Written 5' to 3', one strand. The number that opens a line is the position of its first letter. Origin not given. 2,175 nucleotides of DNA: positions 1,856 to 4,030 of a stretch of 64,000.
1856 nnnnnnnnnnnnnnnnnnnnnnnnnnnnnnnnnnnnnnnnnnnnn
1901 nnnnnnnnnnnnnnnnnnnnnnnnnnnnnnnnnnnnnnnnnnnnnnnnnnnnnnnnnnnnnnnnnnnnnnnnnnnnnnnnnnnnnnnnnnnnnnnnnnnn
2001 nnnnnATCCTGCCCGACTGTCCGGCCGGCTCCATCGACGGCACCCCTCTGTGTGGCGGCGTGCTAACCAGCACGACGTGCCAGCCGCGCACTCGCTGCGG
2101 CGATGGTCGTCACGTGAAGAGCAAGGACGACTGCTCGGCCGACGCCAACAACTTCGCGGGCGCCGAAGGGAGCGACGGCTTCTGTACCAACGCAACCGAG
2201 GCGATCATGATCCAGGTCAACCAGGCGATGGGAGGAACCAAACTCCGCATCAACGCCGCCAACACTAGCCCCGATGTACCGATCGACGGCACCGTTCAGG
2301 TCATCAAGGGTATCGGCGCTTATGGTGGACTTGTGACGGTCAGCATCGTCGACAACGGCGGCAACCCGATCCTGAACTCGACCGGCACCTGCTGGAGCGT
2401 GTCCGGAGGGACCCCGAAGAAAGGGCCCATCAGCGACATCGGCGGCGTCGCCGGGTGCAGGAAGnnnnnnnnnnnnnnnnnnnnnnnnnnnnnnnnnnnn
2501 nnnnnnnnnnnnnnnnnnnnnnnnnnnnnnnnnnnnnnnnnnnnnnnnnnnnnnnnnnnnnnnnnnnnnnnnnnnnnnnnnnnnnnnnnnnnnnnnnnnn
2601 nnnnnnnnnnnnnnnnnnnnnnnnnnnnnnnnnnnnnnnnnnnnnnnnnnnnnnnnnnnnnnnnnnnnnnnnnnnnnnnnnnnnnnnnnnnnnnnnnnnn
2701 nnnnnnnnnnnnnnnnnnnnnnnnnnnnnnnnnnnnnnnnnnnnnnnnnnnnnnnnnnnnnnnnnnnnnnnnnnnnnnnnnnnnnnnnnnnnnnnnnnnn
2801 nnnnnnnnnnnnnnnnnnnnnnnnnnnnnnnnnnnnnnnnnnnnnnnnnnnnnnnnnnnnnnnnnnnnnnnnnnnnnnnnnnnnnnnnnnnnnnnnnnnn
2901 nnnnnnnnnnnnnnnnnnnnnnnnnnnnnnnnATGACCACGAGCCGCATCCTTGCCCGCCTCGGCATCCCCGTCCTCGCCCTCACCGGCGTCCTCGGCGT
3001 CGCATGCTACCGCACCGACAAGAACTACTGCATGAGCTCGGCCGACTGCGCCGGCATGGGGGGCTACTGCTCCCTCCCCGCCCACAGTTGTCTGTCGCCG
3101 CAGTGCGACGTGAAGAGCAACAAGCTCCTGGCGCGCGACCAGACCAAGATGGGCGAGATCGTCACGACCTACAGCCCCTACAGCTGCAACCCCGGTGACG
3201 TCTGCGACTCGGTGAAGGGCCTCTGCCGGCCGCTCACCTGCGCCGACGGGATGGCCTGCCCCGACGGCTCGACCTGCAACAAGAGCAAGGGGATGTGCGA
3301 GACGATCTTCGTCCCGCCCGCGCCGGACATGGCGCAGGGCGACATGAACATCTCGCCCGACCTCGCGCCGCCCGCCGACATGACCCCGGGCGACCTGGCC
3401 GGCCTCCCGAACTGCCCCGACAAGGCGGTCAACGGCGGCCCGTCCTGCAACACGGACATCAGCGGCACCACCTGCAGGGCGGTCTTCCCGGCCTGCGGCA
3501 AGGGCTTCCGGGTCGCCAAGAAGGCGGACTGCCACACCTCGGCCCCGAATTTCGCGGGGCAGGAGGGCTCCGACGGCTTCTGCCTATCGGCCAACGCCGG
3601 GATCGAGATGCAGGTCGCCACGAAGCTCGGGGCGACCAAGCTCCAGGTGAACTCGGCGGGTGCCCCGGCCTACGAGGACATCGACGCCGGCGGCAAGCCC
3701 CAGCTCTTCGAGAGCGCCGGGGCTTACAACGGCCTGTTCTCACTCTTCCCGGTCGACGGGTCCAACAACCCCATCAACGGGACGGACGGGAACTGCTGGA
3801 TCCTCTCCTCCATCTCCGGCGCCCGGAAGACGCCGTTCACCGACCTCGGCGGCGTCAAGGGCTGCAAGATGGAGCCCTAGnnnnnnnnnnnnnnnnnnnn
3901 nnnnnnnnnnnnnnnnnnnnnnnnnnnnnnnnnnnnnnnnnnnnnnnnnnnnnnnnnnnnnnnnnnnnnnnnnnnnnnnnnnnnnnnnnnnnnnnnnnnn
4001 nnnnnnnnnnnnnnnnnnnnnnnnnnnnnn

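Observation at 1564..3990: Tandem paralogous Cys-rich probable lipoproteins that share a three-hairpin 3' element with a compensatory middle hairpin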

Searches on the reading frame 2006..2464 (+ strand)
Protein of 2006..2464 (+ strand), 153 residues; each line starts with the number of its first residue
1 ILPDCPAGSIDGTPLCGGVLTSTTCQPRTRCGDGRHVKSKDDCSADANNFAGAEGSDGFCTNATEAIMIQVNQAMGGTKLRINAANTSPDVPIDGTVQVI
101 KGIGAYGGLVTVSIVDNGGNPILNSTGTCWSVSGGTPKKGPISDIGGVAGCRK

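Call 28: search_protein_representatives(alignment_id=A2)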
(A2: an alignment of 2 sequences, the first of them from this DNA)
Query: 2 sequences, 161 profile positions. Proteins with E-value up to 0.001 (for the whole library): 2; up to 1e-10: 2; up to 1e-30: 2. The best 2 are listed.
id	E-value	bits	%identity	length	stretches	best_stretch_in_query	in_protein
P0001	1.3e-86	304.8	-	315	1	1-161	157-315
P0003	7.7e-79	279.6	-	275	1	1-158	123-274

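Call 54: predict_structure(alignment_id=A2)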
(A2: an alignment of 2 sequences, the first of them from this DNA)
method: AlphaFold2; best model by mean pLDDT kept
length: 153 residues; sequences in the alignment: 2
mean_pLDDT: 41.5   pTM: 0.36
mean pLDDT of the five models: 41.5, 41.4, 40.8, 33.9, 33.2
residues with pLDDT >= 90: 0; 70-90: 0; 50-70: 41; < 50: 112
segments of 3 or more residues with pLDDT < 50: 1-37, 44-68, 70-74, 96-98, 101-110, 123-153
pLDDT, mean of each block of 10 residues (from residue 1): 27 25 26 45 49 42 46 54 56 55 45 61 42 29 25 21
secondary structure, 60 per line:
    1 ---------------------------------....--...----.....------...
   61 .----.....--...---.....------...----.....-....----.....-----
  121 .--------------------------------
elements in order: E34-37 E58-61 E66-70 E79-83 E90-92 E97-101 H103-106 E111-115
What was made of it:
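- Tried and rejected: AlphaFold2 on the C-terminal domain with a two-sequence alignment gave pLDDT 41.5 (call 54).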

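Call 64: search_solved_structures(query=A2, max_evalue=1)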
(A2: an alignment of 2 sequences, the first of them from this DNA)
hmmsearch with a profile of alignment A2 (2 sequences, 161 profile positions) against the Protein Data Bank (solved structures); distinct sequences matched with E-value up to 1: 4.
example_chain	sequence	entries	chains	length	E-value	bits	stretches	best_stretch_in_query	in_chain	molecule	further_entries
36za_pA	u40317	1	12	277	0.43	13.8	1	99-135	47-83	Portal Protein gp36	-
11ed_U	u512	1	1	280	0.44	13.8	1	99-135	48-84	Portal Assembly Protein gp233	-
6wmp_A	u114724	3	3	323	0.64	13.2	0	99-150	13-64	DNA-directed RNA polymerase subunit alpha 1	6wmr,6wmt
6j6t_A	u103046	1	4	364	0.77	13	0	51-83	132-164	Histone deacetylase 15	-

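Call 67: find_homologous_proteins(query=A6, max_evalue=0.01)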
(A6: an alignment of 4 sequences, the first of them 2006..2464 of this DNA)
Query A6 (4 sequences) (153 aa, profile of the alignment): 1 proteins with E <= 0.01 among 1126 candidates.
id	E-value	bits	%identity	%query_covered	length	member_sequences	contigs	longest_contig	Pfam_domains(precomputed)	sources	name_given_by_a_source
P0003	9.7e-58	212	100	100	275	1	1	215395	-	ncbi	-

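Call 71: find_related_loci(query=A6, collection=viral_contigs, flank=3000)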
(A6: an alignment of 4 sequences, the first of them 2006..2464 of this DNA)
Query A6 (153 aa) in viral_contigs; peptide patterns used: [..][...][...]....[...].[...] (x = any residue, [..] = any of these).
39 stretches matched a pattern, but none encodes a relative of the query by tblastn (E <= 1e-3).
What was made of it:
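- Tried and rejected: No viral loci encode the domain (call 71).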

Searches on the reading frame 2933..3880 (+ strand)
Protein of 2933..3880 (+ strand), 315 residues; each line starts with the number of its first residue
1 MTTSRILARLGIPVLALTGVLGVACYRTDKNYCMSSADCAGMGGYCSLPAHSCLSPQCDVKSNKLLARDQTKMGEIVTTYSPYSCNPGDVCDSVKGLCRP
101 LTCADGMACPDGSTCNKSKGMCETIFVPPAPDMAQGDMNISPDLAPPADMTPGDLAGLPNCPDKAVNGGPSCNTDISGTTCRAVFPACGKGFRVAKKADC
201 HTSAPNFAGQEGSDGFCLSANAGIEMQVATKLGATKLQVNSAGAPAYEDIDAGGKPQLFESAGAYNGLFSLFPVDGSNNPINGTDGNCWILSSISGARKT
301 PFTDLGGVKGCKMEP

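Call 10: search_protein_families(library=pfam, proteins=[window:2933-3880:+], max_evalue=1)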
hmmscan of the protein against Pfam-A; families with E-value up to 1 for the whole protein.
window:2933-3880:+ (315 aa): 0 families

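Call 13: find_homologous_proteins(query=window:2933-3880:+)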
Query window:2933-3880:+ (315 aa): 1 proteins with E <= 0.001 among 988 candidates.
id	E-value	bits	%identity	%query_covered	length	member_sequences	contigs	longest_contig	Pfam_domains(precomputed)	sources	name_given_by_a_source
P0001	8.0e-213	724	100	100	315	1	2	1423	-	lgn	-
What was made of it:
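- Tried and rejected: The word-indexed search with ORF2 (call 13), the same search with a four-sequence profile (call 67), and full HMMER over 1.84 billion representatives (call 28) returned only ORF1 and/or ORF2 themselves.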

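Call 17: find_encoding_contigs(protein=P0001, flank=10000, max_places=6)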
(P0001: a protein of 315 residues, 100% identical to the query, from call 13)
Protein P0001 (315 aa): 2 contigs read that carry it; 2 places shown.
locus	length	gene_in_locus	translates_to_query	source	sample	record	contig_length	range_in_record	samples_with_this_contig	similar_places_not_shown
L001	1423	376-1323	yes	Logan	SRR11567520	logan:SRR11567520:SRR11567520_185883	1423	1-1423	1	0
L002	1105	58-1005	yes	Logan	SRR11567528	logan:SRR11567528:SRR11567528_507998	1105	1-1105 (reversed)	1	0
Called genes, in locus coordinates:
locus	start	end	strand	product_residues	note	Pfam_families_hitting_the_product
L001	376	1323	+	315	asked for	-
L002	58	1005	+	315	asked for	-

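Call 19: search_protein_families(library=ncbifam, proteins=[window:2933-3880:+], max_evalue=0.1)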
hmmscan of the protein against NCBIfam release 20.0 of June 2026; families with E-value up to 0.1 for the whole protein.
window:2933-3880:+ (315 aa): 0 families

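Call 65: search_protein_families(library=phrogs, proteins=[window:2933-3880:+], max_evalue=0.01)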
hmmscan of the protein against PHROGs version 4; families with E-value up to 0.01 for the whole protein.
window:2933-3880:+ (315 aa): 0 families
